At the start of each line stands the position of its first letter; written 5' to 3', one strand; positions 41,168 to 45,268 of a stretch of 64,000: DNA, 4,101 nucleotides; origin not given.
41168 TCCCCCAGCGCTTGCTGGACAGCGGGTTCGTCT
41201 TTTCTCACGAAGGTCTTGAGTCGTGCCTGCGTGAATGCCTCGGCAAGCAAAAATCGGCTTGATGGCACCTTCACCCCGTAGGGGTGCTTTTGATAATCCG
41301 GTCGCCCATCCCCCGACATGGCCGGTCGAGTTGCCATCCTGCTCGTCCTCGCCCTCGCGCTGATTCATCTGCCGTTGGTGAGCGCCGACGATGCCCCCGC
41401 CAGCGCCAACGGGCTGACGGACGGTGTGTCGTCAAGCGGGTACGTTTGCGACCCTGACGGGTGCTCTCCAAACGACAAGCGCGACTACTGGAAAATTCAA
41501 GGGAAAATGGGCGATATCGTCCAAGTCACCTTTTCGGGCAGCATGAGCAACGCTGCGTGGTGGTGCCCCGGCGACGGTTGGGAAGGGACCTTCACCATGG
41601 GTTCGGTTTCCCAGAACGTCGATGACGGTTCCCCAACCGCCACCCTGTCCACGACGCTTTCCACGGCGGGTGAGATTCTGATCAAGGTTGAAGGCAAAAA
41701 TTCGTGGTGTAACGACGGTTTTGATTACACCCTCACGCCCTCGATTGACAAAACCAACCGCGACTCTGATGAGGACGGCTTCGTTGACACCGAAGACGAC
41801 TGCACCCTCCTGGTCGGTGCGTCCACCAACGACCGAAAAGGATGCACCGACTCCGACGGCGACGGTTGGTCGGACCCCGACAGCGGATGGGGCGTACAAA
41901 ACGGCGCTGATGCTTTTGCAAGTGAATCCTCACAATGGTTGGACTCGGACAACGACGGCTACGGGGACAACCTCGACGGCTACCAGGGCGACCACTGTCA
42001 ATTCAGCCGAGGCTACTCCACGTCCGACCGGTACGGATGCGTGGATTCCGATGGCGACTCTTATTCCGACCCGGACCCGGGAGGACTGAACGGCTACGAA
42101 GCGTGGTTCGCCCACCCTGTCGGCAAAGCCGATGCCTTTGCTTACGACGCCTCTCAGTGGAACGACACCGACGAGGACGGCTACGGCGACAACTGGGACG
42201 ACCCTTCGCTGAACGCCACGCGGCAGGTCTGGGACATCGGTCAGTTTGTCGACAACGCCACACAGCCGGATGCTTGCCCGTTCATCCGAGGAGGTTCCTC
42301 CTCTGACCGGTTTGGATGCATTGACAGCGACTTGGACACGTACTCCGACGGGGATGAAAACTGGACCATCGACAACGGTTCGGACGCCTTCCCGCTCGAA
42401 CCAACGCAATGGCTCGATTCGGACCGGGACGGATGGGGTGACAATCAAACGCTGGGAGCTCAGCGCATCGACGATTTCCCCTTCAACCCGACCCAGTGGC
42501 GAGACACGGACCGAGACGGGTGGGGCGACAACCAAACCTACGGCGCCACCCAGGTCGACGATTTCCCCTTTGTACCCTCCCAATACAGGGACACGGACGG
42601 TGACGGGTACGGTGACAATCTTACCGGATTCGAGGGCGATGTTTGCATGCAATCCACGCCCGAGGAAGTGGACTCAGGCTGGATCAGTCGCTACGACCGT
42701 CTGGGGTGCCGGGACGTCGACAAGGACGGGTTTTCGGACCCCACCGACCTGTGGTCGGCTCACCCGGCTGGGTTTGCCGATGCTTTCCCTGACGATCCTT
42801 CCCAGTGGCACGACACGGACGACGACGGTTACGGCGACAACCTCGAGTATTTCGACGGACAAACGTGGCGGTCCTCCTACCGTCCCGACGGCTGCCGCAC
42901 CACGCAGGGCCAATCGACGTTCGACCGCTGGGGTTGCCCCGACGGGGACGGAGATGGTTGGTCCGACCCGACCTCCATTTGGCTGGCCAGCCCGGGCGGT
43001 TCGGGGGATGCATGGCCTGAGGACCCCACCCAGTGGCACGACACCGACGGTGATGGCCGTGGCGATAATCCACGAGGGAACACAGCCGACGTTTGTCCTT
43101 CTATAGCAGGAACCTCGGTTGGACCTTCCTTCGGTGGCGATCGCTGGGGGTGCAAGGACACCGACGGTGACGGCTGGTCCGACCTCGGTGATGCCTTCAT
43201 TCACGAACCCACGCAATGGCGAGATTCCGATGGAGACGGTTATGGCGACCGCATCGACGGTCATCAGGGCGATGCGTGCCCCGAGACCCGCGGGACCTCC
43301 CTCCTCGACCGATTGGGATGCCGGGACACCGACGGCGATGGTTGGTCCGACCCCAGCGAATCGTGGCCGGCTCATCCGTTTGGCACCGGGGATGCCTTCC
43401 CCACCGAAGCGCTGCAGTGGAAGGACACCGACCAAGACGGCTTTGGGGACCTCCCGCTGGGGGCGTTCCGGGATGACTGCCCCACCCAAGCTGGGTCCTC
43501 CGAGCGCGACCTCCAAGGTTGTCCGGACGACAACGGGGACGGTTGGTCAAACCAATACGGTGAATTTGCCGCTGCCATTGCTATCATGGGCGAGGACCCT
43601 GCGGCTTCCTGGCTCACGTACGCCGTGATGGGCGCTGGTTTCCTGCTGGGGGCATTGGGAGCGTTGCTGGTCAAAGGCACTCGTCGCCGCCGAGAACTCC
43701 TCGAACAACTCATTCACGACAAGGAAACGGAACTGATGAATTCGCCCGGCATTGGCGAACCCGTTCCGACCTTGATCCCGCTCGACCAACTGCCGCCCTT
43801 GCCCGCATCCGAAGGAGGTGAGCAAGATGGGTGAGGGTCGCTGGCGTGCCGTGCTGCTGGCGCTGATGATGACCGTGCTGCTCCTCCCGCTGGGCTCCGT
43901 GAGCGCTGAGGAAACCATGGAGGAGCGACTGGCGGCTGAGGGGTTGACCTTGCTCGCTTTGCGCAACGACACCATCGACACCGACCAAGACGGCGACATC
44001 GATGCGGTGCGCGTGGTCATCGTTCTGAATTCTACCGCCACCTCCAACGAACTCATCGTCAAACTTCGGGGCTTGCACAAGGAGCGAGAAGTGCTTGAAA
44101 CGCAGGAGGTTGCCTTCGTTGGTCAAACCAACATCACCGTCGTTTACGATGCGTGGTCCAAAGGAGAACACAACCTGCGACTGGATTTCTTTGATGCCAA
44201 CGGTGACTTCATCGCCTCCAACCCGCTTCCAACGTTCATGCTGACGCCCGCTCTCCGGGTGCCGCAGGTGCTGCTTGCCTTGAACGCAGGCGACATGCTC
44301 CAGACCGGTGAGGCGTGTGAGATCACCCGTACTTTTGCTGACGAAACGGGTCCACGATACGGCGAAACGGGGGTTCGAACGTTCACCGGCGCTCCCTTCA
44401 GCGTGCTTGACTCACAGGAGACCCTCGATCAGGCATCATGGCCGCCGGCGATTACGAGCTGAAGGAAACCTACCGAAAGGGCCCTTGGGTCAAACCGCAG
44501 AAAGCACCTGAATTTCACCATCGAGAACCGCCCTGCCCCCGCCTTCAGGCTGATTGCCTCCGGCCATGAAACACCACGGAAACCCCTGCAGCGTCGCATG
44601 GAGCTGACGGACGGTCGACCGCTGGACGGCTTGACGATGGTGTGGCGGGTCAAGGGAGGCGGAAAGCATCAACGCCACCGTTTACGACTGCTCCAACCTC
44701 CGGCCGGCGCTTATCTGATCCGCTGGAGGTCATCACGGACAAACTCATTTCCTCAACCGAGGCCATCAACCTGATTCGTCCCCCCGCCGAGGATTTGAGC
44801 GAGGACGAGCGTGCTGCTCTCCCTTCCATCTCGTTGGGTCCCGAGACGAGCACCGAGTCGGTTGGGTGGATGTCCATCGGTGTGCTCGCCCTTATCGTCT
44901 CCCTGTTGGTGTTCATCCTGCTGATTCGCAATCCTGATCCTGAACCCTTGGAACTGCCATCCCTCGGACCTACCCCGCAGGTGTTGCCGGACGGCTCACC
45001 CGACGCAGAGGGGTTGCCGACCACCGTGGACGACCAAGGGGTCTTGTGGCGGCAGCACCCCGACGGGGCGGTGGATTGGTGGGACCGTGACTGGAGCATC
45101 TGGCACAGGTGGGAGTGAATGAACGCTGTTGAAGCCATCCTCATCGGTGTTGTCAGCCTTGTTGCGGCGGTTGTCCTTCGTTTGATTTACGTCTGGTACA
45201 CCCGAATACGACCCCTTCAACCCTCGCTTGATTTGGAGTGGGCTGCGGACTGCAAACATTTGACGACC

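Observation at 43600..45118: Translationally coupled pair: TSP3 adhesin tail carrying LPPLP and a partner whose cytoplasmic tail ends in a WW/DUF2510-like Trp module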

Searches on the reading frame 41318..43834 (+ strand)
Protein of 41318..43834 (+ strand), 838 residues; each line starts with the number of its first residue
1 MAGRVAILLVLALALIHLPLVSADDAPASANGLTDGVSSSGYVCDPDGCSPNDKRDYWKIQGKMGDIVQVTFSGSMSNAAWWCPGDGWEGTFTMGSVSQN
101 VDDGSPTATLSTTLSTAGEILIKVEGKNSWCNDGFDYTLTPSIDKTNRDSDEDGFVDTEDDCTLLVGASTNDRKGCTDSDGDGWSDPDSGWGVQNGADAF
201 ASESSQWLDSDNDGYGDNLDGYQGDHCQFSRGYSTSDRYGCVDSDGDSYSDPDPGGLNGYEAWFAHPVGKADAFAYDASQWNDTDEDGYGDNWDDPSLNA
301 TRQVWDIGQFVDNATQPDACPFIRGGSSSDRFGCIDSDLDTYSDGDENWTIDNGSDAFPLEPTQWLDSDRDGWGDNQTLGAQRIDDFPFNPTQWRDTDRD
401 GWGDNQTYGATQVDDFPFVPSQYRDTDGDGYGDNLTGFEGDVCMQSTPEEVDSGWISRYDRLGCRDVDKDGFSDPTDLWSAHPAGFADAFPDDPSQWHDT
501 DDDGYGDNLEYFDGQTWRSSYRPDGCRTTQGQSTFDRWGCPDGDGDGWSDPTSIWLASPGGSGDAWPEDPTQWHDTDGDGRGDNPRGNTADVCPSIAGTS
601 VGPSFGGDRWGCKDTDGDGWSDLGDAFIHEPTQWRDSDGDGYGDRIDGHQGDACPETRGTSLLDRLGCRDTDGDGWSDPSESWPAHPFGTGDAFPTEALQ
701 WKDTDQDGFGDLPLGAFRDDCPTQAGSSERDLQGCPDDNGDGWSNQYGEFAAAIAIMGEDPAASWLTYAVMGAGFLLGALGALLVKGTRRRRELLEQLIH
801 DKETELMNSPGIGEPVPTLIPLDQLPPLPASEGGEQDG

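Call 4: search_protein_families(library=pfam, proteins=[window:41318-43834:+], max_evalue=1)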
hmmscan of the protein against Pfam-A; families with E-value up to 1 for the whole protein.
window:41318-43834:+ (838 aa): 1 family
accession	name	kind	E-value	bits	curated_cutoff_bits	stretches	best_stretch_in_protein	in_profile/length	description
PF24838.2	8xMP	-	0.39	11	30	1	750-809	33-94/136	Octameric membrane protein family (8xMP)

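Call 48: search_protein_families(library=ncbifam, proteins=[window:41318-43834:+], max_evalue=1)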
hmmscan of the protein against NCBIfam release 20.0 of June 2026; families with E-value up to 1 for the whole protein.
window:41318-43834:+ (838 aa): 1 family
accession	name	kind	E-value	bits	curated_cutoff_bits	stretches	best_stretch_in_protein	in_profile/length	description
NF047639.1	throspo3_MtsD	equivalog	4.1e-05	21.9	800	1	610-681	456-520/651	cell-cell cohesion protein MtsD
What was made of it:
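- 41318..43834 (+): TSP3-repeat type I membrane protein (838 aa): signal peptide 41318-41386, N-terminal beta-rich region, 15 DxDxDG calcium-loop motifs, TM helix, cytoplasmic tail. Weak NCBIfam hit to throspo3_MtsD, E=4e-5, below the family cut-off (call 48).
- On Thrombospondin type 3 repeat (PF02412 / bacterial TSP3): NCBIfam throspo3_MtsD gives E=4e-5 and 21.9 bits, against a cut-off of 800 (call 48).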

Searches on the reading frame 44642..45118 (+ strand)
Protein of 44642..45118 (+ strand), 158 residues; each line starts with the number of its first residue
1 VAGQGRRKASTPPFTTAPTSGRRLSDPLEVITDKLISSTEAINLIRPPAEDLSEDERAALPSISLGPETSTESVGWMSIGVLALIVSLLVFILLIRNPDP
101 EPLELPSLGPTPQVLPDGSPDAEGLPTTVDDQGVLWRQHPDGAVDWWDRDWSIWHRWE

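Call 4: search_protein_families(library=pfam, proteins=[window:44642-45118:+], max_evalue=1)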
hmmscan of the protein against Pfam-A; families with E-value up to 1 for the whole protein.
window:44642-45118:+ (158 aa): 1 family
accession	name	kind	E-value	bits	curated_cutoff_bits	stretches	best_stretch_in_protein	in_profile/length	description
PF05616.18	Neisseria_TspB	-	0.95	8.3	20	0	97-133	357-393/517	Neisseria meningitidis TspB protein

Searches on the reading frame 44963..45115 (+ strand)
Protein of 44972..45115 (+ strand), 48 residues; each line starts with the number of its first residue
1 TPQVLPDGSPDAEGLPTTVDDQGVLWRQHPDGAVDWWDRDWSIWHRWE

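Call 12: search_protein_families(library=pfam, proteins=[window:44972-45115:+], max_evalue=10)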
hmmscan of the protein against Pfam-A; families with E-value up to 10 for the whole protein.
seq(48 aa): 0 families

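Call 41: search_solved_structures(query=A4, max_evalue=10, show_alignments=3)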
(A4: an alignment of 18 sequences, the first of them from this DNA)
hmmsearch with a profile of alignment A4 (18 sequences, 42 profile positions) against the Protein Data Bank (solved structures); distinct sequences matched with E-value up to 10: 3.
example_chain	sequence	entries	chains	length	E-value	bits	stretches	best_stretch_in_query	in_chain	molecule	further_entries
4d8h_A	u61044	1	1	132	0.026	17.7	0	15-29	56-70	de novo protein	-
9ltb_A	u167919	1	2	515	0.28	14.4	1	5-29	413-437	Tryptophan halogenase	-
9ya3_H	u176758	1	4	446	9.1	9.5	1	12-38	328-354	TLAP2 (thioredoxin-like associated protein), TGME49_232130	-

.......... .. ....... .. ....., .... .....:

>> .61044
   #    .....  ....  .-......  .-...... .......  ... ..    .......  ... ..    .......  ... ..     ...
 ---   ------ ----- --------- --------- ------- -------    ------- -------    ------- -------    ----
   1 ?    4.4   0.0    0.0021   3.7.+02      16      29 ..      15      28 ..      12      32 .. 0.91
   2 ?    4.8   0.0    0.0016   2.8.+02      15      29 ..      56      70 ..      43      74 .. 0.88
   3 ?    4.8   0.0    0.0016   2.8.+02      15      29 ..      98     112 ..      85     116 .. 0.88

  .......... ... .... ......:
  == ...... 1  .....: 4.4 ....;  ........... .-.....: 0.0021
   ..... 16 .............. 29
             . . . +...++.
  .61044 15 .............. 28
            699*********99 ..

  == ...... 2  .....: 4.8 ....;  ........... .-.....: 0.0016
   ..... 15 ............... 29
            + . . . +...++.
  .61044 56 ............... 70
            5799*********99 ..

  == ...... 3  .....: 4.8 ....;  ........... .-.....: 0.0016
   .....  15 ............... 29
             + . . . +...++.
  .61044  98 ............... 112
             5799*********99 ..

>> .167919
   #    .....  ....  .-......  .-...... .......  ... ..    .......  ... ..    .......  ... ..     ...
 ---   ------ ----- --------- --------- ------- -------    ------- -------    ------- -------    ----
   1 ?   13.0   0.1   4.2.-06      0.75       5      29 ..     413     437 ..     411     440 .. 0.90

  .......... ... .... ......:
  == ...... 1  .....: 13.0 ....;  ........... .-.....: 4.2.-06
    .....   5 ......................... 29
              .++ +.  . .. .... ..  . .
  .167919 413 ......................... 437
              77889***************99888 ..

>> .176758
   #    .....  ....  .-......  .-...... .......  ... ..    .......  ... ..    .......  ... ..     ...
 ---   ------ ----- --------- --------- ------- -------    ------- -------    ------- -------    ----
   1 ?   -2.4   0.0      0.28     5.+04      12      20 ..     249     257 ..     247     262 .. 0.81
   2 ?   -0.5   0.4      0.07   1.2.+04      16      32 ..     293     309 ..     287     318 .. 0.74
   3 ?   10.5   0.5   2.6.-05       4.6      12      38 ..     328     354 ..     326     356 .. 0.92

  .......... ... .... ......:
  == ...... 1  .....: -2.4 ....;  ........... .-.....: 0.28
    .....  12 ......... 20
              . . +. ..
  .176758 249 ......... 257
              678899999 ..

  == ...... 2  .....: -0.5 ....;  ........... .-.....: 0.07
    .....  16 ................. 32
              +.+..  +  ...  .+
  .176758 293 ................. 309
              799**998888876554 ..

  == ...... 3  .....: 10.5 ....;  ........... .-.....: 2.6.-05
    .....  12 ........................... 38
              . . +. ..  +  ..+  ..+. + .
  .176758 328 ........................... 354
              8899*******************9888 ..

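Call 50: predict_structure(alignment_id=A6)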
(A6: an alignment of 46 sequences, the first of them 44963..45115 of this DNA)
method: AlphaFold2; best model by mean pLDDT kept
length: 51 residues; sequences in the alignment: 46
mean_pLDDT: 89.4   pTM: 0.68
mean pLDDT of the five models: 89.4, 87.0, 87.0, 85.1, 78.6
residues with pLDDT >= 90: 37; 70-90: 10; 50-70: 4; < 50: 0
segments of 3 or more residues with pLDDT < 50: none
pLDDT, mean of each block of 10 residues (from residue 1): 76 91 95 94 91 77
secondary structure, 60 per line:
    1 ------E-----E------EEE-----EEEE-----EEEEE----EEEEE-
elements in order: E20-22 E28-31 E37-41 E46-50
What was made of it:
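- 44924..45115 (+): 64-aa cytoplasmic tail of the partner. It includes the MGIIa-specific Pro-rich segment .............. (44963-45004). The segment is placed with pLDDT 76-91 and forms beta-bridges to the sheet in the tail-only model (call 50).
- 45011..45115 (+): Trp-rich C-terminal domain (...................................): predicted four-stranded antiparallel beta-meander. Family-wide core: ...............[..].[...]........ AlphaFold2 tail-only model, pLDDT 89.4, pTM 0.68, strands TTV/LWRQ/VDWWD/IWHRW (call 50).
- On WW domain (PF00397): AlphaFold2 gives four strands (call 50), and the last three have WW-like lengths.
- Tail domain: pLDDT 89.4 as an isolated 51-aa query (call 50). The tail-only model already places the partner's own Pro-rich segment (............) against the sheet, so the site may be occupied in cis (call 50). 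The last three strands have WW-like lengths (call 50). The fold prediction is confident (call 50).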

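Call 52: fold_search(model_id=the predicted structure, library=pdb)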
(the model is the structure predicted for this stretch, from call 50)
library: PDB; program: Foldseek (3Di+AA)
matches with E <= 10: 447; with E <= 0.001: 0
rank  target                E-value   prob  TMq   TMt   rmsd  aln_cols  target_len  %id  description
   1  9ya3_K                4.2e-01  0.98  0.56  0.14   1.1        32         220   28  Cryo-EM structure of the apical region of subpellicular microtubule (SPMT) from Toxoplasma gondii (8-nm repeat) (released 2025-12-03)
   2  9ya3_J                7.3e-01  0.92  0.55  0.13   1.3        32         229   28  Cryo-EM structure of the apical region of subpellicular microtubule (SPMT) from Toxoplasma gondii (8-nm repeat) (released 2025-12-03)
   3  7awy                  8.3e-01  0.51  0.49  0.11   4.7        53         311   17  Crystal structure of the computationally designed Scone-R protein (released 2021-01-13)
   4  3qr8                  8.3e-01  0.23  0.32  0.14   8.5        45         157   22  Crystal structure of the bacteriophage P2 membrane-piercing protein gpV (released 2012-02-22)
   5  8pju                  8.8e-01  0.77  0.52  0.12   2.4        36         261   19  Crystal structure of the computationally designed SAKe6DEtal protein (released 2024-07-10)
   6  7f60_B                8.8e-01  0.33  0.46  0.09   6.1        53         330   19  Crystal structure of auxiliary protein in complex with human nuclear protein (released 2022-09-14)
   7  4a2m_A                1.0e+00  0.80  0.52  0.04   1.9        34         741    9  Structure of the periplasmic domain of the heparin and heparan sulphate sensing hybrid two component system BT4663 in  (released 2012-05-02)
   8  4a2m_C                1.1e+00  0.77  0.52  0.04   1.9        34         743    9  Structure of the periplasmic domain of the heparin and heparan sulphate sensing hybrid two component system BT4663 in  (released 2012-05-02)
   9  6dm4_A                1.1e+00  0.38  0.38  0.18   5.4        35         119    6  Crystal structure of the SH2 domain from RavO (Lpg1129) from Legionella pneumophila in complex with Homo sapiens Shc1  (released 2018-06-27)
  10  5yje_B                1.1e+00  0.85  0.52  0.09   1.5        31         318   16  Crystal structure of HIRA(644-1017) (released 2018-06-20)
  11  7l50_D                1.2e+00  0.20  0.29  0.06   9.1        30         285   23  Crystal structure of human monoacylglycerol lipase in complex with compound 4f (released 2021-08-11)
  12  4a2m_B                1.3e+00  0.72  0.52  0.04   2.0        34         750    9  Structure of the periplasmic domain of the heparin and heparan sulphate sensing hybrid two component system BT4663 in  (released 2012-05-02)
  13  3aqj_A                1.3e+00  0.30  0.30  0.15   3.4        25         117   28  Crystal Structure of a C-terminal domain of the bacteriophage P2 tail spike protein, gpV (released 2011-08-10)
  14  5yje_C                1.4e+00  0.84  0.53  0.10   1.4        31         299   16  Crystal structure of HIRA(644-1017) (released 2018-06-20)
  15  5fsb_B                1.5e+00  0.66  0.50  0.14   2.2        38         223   16  Structure of tectonin 2 from laccaria bicolor in complex with 2-o-methyl-methyl-seleno-beta-l-fucopyranoside (released 2017-03-29)
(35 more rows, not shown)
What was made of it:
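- Closest known: Single blades of beta-propellers. Same: Best structural superpositions: four-stranded meander, rmsd 1.1-2 A over 31-35 residues, with DG turns and a Trp in the second strand (calls 41, 52).
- The best Foldseek matches are single blades: T. gondii TLAP2 (rmsd 1.1 A over 32 residues, 28% identity, probability 0.98), Scone, tectonin 2, HIRA, Kelch, RACK1 (call 52).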
